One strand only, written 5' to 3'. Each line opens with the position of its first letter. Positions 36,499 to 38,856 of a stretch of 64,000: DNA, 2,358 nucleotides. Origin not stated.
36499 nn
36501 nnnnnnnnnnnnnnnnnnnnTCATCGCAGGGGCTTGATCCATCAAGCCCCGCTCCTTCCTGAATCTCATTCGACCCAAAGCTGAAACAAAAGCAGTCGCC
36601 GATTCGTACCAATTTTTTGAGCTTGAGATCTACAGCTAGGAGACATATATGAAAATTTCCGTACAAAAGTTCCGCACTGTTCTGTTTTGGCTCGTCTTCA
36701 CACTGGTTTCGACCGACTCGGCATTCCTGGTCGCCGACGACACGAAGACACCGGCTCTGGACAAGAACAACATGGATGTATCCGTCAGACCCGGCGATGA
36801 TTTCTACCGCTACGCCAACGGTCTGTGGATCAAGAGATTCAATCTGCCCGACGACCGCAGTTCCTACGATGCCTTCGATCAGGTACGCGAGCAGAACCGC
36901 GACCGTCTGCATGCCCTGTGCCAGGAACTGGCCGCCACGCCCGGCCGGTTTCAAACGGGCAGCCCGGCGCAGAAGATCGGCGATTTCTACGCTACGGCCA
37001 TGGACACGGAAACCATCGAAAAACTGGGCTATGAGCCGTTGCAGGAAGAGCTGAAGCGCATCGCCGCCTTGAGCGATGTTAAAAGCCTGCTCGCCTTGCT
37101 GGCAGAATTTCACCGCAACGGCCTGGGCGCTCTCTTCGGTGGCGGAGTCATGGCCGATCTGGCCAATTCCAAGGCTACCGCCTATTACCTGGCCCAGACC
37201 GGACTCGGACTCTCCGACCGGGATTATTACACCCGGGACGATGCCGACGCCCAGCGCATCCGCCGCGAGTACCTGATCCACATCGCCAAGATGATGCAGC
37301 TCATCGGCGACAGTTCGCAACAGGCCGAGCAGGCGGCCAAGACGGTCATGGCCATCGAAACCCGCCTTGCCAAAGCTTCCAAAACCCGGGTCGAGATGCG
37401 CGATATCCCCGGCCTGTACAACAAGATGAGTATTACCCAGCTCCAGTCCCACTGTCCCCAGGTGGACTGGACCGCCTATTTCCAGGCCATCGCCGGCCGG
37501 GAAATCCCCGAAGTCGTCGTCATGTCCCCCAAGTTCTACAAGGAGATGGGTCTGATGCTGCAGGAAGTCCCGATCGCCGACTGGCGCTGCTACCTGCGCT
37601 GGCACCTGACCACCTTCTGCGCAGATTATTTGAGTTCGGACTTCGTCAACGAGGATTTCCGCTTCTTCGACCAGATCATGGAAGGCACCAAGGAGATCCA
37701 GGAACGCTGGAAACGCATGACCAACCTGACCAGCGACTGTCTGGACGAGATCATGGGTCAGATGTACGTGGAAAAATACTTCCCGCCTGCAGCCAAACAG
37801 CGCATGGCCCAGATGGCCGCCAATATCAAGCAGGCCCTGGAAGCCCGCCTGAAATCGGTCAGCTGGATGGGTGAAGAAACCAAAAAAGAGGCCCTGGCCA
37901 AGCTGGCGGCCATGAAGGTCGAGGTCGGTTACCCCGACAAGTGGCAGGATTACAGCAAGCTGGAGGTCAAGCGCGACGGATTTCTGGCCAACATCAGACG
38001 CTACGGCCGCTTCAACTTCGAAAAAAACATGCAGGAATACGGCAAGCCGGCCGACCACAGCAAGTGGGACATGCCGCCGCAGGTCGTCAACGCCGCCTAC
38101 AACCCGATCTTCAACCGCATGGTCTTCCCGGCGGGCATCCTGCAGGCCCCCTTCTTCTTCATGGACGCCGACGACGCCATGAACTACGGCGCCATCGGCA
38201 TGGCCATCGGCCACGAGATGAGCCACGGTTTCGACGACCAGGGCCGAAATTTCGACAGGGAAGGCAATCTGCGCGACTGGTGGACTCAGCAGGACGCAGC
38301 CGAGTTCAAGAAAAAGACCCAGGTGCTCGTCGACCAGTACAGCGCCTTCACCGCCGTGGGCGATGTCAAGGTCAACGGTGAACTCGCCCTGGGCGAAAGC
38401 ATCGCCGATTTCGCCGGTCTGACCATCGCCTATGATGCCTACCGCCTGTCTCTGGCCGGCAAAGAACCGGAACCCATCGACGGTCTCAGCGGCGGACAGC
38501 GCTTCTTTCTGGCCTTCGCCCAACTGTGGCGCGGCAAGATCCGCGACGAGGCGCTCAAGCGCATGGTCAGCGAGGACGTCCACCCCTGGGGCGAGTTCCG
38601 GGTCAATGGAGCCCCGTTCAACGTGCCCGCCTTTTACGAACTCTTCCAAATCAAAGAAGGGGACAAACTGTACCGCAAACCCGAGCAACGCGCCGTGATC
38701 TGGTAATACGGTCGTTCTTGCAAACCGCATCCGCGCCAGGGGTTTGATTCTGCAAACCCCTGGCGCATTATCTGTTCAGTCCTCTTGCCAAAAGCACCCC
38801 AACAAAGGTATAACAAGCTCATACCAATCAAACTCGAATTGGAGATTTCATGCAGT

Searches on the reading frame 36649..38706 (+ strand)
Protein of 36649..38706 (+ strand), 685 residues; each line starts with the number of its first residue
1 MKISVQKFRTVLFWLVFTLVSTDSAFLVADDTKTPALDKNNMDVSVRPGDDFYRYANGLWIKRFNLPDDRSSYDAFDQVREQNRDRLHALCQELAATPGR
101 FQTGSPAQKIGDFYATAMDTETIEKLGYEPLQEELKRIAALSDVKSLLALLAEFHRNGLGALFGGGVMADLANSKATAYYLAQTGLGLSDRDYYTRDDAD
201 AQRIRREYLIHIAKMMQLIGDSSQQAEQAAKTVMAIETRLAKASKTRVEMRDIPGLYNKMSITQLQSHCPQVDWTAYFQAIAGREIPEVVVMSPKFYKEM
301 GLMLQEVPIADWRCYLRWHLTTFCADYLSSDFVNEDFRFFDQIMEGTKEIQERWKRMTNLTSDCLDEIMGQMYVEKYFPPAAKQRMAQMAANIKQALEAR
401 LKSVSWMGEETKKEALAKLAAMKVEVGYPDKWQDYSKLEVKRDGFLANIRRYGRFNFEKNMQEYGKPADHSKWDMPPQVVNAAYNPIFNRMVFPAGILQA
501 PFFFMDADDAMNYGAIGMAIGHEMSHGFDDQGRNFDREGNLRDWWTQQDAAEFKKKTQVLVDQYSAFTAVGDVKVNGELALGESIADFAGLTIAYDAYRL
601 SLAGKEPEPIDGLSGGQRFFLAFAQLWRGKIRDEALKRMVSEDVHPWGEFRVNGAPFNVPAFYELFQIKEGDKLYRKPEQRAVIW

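Call 8: search_protein_families(library=pfam, proteins=[window:36649-38706:+])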
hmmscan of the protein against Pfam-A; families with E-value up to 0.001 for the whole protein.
window:36649-38706:+ (685 aa): 2 families
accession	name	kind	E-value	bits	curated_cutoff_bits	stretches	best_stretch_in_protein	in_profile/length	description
PF05649.18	Peptidase_M13_N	-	1.3e-121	407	32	1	48-429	1-381/381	Peptidase family M13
PF01431.27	Peptidase_M13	-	1.6e-66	224.3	24.5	1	481-681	1-204/205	Peptidase family M13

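Call 30: find_homologous_proteins(query=window:36649-38706:+, max_evalue=1e-100)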
Query window:36649-38706:+ (685 aa): 4760 proteins with E <= 1e-100 among 8000 candidates; the best 120 are listed.
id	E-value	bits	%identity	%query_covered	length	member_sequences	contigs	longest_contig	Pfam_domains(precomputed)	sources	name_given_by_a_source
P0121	0.0e+0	1565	99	100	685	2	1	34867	PF05649.19,PF01431.28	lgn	-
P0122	0.0e+0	1198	72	99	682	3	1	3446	PF05649.19,PF01431.28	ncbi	-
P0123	0.0e+0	1184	74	98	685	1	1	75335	PF05649.19,PF01431.28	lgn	-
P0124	0.0e+0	1179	75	97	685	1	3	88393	PF05649.19,PF01431.28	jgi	jgi:putative endopeptidase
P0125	0.0e+0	1142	72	99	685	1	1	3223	PF05649.19,PF01431.28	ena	-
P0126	0.0e+0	1124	70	99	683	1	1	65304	PF05649.19,PF01431.28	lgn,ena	-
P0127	0.0e+0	1028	66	95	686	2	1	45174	PF05649.19,PF01431.28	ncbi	-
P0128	2.9e-293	993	62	98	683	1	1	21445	PF05649.19,PF01431.28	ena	-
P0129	9.4e-293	991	62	100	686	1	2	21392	PF05649.19,PF01431.28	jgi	-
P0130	1.2e-292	991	63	96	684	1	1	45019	PF05649.19,PF01431.28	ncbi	-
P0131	4.1e-292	989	62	100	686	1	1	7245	PF05649.19,PF01431.28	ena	-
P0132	1.6e-290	984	62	95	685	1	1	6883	PF05649.19,PF01431.28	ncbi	-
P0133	1.8e-290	983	63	95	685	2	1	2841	PF05649.19,PF01431.28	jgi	jgi:putative endopeptidase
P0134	1.8e-290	983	62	98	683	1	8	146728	PF05649.19,PF01431.28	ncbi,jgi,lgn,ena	-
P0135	2.2e-290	983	62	95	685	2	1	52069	PF05649.19,PF01431.28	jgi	-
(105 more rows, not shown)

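Call 31: find_encoding_contigs(protein=P0123, flank=10000, max_places=2)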
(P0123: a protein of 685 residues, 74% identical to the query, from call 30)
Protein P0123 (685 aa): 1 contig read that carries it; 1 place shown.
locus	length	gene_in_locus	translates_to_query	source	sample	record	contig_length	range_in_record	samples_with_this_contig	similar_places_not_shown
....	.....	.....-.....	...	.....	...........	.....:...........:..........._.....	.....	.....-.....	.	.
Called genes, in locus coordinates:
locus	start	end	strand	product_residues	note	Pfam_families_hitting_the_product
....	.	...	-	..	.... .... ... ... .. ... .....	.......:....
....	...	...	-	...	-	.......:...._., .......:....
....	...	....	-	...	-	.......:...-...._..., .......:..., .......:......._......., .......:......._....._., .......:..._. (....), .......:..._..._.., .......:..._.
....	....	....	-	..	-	-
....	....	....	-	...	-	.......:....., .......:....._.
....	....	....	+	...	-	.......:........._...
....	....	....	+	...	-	-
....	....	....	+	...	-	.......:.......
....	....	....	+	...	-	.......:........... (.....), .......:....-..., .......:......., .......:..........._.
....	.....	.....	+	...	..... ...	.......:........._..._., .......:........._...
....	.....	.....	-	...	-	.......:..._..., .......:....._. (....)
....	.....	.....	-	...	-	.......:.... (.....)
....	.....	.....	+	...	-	-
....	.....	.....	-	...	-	-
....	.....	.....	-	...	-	-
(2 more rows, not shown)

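Call 32: find_encoding_contigs(protein=P0124, flank=10000, max_places=3)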
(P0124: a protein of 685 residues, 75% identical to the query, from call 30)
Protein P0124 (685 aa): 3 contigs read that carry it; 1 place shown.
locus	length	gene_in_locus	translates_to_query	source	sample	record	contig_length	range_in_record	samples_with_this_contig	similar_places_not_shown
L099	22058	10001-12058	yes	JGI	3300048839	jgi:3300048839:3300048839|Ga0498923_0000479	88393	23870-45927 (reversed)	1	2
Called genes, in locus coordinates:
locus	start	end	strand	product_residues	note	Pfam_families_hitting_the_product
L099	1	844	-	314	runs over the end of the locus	PF00348:polyprenyl_synt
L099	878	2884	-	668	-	PF00270:DEAD, PF04851:ResIII, PF22527:DEXQc_Suv3 (weak), PF00271:Helicase_C (weak), PF08148:DSHCT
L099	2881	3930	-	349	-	PF21016:RlmN_N (weak), PF04055:Radical_SAM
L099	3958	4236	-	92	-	PF06865:Ppnp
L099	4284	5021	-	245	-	PF03330:DPBB_1, PF05036:SPOR (weak)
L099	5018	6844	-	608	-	PF16697:Yop-YscD_cpl, PF00498:FHA, PF00158:Sigma54_activat, PF14532:Sigma54_activ_2, PF07728:AAA_5 (weak), PF25601:AAA_lid_14, PF02954:HTH_8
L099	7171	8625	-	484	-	PF00390:malic, PF03949:Malic_M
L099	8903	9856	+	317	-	PF13349:DUF4097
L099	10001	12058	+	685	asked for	PF05649:Peptidase_M13_N, PF01431:Peptidase_M13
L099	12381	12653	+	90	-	-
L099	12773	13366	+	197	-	PF04542:Sigma70_r2, PF08281:Sigma70_r4_2, PF04545:Sigma70_r4 (weak)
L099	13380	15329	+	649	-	PF12450:vWF_A, PF00092:VWA, PF13519:VWA_2, PF13768:VWA_3, PF12034:YfbK_C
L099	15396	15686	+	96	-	-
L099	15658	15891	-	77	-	-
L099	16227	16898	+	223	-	PF03006:HlyIII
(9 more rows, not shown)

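Call 33: find_encoding_contigs(protein=P0126, flank=10000, max_places=2)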
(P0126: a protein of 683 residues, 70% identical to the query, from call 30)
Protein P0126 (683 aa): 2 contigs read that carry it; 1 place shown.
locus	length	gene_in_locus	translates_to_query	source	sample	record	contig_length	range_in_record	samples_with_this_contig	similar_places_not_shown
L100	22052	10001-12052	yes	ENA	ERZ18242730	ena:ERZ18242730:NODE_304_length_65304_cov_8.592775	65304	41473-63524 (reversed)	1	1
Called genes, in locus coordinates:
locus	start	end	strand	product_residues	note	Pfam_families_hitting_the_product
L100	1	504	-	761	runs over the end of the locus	?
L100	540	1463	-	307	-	PF00892:EamA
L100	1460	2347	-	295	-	-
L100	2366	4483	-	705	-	PF01433:Peptidase_M1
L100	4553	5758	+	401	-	PF01814:Hemerythrin (weak), PF13596:PAS_10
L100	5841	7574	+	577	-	PF00450:Peptidase_S10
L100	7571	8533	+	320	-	-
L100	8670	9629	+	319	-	PF13349:DUF4097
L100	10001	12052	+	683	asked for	PF05649:Peptidase_M13_N, PF01431:Peptidase_M13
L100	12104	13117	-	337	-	PF07676:PD40 (faint)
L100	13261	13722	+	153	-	-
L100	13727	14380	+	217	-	PF00691:OmpA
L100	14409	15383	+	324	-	PF04055:Radical_SAM, PF13186:SPASM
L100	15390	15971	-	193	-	PF00160:Pro_isomerase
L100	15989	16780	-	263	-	PF13489:Methyltransf_23, PF01209:Ubie_methyltran (weak), PF13847:Methyltransf_31, PF08241:Methyltransf_11, PF08242:Methyltransf_12, PF13649:Methyltransf_25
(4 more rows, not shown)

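Call 34: find_encoding_contigs(protein=P0127, flank=10000, max_places=2)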
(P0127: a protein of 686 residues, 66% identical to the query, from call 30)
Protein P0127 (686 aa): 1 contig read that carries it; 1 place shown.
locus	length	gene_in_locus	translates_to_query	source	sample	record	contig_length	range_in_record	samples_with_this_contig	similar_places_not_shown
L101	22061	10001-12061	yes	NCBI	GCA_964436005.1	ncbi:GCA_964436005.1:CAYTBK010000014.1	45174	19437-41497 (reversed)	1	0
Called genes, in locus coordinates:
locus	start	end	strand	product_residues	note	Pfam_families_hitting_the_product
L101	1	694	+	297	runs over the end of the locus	-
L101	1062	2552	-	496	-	PF00497:SBP_bac_3, PF01464:SLT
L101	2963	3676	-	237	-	PF01168:Ala_racemase_N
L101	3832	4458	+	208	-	-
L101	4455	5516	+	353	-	PF04055:Radical_SAM, PF13186:SPASM (weak)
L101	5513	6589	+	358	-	PF00092:VWA, PF13519:VWA_2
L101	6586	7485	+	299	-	PF07719:TPR_2 (faint)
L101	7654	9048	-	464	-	PF02310:B12-binding, PF04055:Radical_SAM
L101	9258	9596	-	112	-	-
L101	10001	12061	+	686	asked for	PF05649:Peptidase_M13_N, PF01431:Peptidase_M13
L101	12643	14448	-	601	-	PF13600:DUF4140, PF13598:DUF4139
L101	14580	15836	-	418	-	-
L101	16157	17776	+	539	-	PF00512:HisKA, PF02518:HATPase_c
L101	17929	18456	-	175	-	PF02639:DUF188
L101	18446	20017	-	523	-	PF02129:Peptidase_S15, PF00561:Abhydrolase_1 (weak), PF12697:Abhydrolase_6, PF00326:Peptidase_S9 (faint), PF12146:Hydrolase_4, PF08840:BAAT_C (weak)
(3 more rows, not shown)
